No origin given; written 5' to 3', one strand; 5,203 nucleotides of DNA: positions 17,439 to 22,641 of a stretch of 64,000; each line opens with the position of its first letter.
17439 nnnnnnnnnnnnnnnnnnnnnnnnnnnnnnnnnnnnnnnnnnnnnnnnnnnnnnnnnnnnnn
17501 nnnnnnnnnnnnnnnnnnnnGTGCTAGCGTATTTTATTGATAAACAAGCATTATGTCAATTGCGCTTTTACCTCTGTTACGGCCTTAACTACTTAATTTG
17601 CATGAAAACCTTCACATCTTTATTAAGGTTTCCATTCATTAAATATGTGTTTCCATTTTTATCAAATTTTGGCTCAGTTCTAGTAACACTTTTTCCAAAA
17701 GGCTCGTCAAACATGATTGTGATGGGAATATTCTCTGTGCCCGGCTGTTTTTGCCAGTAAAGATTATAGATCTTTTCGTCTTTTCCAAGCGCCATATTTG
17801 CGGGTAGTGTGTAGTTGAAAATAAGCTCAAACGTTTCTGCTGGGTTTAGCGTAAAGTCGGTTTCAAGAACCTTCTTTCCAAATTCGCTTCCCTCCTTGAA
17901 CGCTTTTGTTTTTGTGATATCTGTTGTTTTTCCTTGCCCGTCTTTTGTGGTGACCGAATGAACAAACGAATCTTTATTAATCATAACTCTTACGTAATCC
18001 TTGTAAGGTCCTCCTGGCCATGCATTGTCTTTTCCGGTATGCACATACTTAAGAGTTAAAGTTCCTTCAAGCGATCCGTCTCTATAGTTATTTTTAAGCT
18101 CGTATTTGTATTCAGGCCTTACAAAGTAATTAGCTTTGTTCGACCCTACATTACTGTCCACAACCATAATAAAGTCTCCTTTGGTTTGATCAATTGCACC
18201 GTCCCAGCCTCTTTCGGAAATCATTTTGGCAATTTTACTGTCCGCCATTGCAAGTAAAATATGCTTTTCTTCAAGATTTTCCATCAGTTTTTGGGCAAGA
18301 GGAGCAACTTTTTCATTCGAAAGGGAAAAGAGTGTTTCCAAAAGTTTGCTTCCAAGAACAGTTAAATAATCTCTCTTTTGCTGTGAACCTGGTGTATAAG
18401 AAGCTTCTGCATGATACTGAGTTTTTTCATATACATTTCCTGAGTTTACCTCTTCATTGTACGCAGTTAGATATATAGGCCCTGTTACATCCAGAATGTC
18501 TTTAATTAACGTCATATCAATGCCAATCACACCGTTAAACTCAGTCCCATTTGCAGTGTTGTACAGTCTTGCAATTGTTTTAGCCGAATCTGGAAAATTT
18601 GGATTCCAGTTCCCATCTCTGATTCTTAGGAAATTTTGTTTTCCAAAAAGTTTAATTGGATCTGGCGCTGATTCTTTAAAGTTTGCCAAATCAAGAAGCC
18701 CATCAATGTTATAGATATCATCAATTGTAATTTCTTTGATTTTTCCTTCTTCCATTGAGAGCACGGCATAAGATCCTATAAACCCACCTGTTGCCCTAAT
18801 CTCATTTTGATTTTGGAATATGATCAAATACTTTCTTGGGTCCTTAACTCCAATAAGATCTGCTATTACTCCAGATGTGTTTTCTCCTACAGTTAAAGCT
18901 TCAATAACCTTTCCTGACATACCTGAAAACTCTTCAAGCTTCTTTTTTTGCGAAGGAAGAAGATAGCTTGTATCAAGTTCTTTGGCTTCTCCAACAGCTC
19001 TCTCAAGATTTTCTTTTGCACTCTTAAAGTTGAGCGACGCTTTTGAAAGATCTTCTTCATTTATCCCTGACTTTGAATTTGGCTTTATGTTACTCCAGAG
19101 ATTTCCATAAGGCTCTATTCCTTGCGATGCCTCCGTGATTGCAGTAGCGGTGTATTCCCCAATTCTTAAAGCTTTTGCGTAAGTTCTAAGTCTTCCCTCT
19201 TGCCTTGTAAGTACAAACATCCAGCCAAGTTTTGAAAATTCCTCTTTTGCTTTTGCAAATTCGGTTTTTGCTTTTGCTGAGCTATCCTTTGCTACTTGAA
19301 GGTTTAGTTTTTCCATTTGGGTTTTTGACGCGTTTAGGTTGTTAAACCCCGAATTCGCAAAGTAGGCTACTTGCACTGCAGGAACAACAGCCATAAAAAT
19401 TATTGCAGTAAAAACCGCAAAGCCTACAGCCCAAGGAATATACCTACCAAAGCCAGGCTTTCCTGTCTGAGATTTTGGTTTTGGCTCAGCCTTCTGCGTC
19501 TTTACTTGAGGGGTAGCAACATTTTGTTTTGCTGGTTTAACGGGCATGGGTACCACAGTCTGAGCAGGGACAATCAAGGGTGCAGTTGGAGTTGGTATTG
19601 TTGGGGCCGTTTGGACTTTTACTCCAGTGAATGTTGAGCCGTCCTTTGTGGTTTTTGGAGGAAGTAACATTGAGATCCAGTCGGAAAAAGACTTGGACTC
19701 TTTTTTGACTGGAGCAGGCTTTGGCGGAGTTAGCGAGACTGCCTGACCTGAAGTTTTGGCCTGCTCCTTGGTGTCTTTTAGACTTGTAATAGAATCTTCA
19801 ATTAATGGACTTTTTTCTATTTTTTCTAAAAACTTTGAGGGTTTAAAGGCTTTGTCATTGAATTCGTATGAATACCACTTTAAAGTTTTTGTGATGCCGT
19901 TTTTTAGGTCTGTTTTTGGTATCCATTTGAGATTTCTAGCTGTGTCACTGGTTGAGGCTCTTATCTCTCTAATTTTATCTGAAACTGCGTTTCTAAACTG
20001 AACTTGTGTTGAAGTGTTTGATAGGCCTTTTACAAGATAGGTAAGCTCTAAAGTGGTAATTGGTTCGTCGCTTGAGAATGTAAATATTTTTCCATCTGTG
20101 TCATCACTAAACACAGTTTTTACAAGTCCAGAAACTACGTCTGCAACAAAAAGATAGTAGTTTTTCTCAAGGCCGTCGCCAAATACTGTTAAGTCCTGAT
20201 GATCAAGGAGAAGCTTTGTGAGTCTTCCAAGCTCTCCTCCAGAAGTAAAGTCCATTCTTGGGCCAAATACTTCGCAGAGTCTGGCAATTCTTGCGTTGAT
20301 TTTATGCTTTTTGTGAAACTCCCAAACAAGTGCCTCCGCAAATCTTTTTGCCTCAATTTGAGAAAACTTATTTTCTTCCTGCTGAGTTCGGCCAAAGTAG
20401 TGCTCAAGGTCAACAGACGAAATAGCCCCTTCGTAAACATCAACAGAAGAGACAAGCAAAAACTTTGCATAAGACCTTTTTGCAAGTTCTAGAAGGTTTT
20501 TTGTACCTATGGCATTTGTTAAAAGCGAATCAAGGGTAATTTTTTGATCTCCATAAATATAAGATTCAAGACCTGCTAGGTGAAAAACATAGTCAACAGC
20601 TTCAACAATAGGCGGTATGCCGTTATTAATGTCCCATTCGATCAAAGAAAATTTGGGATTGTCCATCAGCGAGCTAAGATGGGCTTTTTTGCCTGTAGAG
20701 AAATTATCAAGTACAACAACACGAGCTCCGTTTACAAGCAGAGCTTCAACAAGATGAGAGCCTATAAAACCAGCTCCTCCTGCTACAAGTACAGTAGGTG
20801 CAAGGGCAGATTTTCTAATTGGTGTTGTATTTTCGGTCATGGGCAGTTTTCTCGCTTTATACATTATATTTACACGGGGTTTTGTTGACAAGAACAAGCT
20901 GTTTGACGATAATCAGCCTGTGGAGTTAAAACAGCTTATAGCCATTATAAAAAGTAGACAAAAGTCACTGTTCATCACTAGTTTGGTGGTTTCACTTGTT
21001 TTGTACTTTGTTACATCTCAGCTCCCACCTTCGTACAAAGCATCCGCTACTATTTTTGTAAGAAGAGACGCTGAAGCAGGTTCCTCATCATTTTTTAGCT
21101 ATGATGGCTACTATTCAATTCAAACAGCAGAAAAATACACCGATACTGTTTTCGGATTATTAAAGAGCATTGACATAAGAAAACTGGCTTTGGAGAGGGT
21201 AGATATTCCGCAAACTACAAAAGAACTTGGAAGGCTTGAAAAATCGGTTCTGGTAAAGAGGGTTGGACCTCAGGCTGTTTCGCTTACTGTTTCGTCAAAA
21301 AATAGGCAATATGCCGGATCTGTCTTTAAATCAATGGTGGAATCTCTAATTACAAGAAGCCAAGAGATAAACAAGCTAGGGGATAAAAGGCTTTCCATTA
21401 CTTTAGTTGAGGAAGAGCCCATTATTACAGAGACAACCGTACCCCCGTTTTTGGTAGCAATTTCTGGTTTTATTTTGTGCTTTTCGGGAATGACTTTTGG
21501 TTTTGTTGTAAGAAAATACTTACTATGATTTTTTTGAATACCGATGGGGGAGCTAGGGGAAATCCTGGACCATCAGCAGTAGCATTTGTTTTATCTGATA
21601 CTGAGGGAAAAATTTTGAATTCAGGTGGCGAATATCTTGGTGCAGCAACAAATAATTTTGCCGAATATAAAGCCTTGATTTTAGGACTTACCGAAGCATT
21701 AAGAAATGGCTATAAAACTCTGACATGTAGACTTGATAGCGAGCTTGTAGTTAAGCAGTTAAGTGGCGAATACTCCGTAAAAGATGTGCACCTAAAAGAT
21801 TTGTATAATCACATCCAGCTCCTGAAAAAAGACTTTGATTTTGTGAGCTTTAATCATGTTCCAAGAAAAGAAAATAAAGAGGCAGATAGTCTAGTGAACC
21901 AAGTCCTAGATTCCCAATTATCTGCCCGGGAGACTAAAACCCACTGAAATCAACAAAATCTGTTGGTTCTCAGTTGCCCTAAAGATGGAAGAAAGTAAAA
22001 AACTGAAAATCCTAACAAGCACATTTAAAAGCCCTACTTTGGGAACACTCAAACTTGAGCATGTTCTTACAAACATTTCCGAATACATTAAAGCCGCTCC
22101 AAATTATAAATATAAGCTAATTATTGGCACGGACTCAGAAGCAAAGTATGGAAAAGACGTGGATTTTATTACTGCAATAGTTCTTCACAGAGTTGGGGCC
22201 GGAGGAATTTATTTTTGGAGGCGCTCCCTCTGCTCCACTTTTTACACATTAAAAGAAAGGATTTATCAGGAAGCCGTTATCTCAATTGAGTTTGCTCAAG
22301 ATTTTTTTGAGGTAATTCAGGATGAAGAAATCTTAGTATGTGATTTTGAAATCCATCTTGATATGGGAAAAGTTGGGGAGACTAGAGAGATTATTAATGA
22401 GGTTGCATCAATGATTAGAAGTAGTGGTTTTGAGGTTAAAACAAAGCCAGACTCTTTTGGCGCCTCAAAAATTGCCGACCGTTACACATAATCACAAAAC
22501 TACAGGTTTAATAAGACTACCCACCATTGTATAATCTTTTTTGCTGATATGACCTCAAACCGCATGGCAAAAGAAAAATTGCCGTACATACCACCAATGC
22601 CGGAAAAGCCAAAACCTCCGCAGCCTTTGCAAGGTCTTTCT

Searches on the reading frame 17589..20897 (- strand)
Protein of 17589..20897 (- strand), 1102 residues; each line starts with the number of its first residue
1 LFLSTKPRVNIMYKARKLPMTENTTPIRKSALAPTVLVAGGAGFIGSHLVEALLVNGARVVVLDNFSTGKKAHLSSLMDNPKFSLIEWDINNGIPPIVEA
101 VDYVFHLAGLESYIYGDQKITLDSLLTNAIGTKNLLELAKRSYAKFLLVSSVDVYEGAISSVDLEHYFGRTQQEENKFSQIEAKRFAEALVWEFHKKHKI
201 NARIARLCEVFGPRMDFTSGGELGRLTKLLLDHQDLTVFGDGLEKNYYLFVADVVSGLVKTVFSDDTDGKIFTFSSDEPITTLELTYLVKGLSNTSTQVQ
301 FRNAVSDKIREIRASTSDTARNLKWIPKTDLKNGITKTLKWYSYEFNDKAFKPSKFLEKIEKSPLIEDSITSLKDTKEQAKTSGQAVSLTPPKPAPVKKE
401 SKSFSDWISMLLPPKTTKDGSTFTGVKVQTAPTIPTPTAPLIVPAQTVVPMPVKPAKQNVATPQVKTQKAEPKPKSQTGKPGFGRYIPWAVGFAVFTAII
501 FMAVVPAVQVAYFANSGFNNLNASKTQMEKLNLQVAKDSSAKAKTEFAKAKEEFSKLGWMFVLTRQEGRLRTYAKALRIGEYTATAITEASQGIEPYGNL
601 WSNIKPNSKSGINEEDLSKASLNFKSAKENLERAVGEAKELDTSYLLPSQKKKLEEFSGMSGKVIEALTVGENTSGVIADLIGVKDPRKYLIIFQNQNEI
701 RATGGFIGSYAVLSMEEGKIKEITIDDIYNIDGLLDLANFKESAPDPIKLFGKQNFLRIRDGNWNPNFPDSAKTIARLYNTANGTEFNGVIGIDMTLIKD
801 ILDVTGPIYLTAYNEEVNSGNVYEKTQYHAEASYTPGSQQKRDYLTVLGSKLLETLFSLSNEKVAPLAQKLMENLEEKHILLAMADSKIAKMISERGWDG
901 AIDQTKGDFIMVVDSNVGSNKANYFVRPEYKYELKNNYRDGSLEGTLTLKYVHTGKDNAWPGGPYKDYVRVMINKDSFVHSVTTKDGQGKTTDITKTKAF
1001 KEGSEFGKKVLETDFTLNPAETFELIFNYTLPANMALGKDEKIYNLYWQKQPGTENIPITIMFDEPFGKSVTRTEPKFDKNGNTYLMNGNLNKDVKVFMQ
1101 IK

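Call 103: search_protein_families(library=pfam, proteins=[window:17589-20897:-], max_evalue=0.001)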
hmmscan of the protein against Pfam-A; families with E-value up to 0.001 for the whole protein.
window:17589-20897:- (1102 aa): 8 families
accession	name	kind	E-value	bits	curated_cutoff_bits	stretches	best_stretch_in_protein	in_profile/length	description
PF01370.27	Epimerase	-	3.7e-31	108.8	20.9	1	36-261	1-224/240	NAD dependent epimerase/dehydratase family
PF13196.11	DUF4012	-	8.2e-31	107.9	28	1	686-827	2-140/144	Protein of unknown function (DUF4012)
PF16363.11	GDP_Man_Dehyd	-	3.1e-23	83.2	27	1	37-337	1-331/332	GDP-mannose 4,6 dehydratase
PF07993.18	NAD_binding_4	-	5.2e-09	36.1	20.1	1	97-212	85-209/258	Male sterility protein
PF01073.25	3Beta_HSD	-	6.6e-09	35.6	22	1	37-216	1-187/280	3-beta hydroxysteroid dehydrogenase/isomerase family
PF02719.21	Polysacc_synt_2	-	0.00032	20.4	20.2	0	36-153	1-129/293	Polysaccharide biosynthesis protein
PF13460.12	NAD_binding_10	-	0.00063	20.1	27.2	0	40-173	1-114/184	NAD(P)H-binding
PF04321.23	RmlD_sub_bind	-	0.00084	18.9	27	0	35-295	2-233/287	RmlD substrate binding domain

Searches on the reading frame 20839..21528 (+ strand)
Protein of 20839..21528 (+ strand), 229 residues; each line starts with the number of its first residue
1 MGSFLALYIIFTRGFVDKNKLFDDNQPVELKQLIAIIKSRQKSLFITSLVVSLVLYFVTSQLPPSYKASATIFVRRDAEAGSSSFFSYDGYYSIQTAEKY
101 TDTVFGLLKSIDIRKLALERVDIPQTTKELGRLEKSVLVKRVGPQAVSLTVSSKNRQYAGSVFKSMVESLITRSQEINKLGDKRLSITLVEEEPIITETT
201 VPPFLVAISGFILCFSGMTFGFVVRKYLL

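Call 103: search_protein_families(library=pfam, proteins=[window:20839-21528:+], max_evalue=0.001)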
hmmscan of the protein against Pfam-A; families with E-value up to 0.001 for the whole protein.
window:20839-21528:+ (229 aa): 1 family
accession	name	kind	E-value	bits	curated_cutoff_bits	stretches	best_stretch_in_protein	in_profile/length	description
PF02706.20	Wzz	-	3.5e-05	24.5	25.5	1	28-114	3-84/91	Chain length determinant protein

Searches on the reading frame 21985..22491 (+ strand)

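Call 103: search_protein_families(library=pfam, proteins=[window:21985-22491:+], max_evalue=0.001)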
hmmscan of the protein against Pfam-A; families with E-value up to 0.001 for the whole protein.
window:21985-22491:+ (168 aa): 1 family
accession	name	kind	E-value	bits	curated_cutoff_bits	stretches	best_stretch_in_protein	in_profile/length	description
PF04308.18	RNaseH_like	-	1e-45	155.7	25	1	27-168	2-144/145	Ribonuclease H-like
